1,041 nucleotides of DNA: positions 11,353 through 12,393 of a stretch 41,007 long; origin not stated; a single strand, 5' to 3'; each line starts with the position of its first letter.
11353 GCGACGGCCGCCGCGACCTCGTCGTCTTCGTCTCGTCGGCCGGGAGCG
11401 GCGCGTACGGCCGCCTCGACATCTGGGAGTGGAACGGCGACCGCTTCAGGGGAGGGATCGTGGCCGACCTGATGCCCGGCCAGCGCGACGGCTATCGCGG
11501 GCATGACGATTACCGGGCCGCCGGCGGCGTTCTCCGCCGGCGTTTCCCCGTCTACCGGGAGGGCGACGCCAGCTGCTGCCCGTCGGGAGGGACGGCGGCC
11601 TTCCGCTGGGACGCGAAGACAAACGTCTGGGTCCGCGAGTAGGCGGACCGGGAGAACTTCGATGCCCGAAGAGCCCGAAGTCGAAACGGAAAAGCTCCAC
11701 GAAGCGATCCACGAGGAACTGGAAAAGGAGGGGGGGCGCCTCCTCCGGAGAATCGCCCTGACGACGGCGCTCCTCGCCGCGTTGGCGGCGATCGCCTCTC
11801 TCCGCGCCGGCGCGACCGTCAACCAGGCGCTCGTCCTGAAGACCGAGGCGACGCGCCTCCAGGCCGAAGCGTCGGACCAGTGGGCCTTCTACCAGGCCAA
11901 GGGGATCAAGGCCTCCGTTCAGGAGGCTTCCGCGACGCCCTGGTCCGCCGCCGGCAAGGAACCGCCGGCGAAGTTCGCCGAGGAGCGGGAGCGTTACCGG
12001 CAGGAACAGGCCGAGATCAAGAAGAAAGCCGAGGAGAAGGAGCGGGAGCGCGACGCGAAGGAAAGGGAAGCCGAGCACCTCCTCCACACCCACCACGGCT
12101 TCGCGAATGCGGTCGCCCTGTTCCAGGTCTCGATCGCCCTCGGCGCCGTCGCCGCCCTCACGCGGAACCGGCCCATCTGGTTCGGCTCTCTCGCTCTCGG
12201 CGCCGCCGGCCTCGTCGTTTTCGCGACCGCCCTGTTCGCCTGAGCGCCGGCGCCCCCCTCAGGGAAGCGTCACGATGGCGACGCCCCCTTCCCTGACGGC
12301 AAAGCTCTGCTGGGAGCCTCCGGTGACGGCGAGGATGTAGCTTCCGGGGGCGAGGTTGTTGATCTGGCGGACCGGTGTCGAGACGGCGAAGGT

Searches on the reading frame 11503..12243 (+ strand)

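Call 12: search_protein_families(library=pfam, proteins=[window:11503-12243:+], max_evalue=0.001)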
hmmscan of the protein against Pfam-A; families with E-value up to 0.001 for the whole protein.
window:11503-12243:+ (246 aa): 1 family
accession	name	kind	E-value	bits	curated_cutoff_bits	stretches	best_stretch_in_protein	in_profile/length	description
PF14235.11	DUF4337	-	2.2e-38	132.4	27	1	82-243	2-160/161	Domain of unknown function (DUF4337)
